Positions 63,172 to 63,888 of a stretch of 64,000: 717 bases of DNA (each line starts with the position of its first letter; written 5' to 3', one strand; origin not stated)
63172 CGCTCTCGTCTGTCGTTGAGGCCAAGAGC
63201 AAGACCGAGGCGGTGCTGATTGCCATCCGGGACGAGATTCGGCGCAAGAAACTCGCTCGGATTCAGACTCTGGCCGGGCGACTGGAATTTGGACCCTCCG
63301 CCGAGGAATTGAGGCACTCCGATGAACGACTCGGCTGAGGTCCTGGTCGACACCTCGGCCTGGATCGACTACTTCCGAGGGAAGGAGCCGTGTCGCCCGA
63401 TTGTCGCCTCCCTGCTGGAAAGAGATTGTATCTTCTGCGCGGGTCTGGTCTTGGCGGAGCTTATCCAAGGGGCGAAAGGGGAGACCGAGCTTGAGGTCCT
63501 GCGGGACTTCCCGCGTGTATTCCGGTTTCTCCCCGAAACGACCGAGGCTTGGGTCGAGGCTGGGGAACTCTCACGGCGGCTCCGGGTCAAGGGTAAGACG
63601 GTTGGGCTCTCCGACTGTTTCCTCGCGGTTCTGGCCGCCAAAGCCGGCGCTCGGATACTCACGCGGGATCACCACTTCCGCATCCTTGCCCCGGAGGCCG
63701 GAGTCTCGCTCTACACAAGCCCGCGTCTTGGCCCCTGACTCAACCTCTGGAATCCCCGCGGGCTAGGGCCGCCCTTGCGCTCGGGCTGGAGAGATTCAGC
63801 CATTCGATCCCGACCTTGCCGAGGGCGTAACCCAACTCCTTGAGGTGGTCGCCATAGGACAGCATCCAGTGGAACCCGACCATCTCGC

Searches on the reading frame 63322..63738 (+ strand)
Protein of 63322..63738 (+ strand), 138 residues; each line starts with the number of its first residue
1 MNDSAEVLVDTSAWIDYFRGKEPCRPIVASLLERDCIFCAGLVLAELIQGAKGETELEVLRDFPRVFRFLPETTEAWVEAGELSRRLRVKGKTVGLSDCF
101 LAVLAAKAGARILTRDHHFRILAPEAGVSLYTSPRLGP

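Call 72: find_encoding_contigs(protein=window:63322-63738:+, flank=10000, max_places=1)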
Protein window:63322-63738:+ (138 aa): 2 contigs read that carry it; 1 place shown.
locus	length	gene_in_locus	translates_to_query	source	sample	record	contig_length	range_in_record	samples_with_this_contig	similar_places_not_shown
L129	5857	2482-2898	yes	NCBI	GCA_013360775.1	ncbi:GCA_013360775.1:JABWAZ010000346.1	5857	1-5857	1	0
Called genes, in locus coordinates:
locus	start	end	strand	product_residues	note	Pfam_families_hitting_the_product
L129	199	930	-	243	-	PF02348:CTP_transf_3, PF12804:NTP_transf_3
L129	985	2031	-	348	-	PF03255:ACCA, PF01039:Carboxyl_trans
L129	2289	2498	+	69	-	-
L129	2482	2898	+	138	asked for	PF01850:PIN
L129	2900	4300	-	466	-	-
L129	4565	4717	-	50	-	-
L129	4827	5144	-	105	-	PF04326:SLFN_AlbA_2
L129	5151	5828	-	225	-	PF07973:tRNA_SAD, PF02272:DHHA1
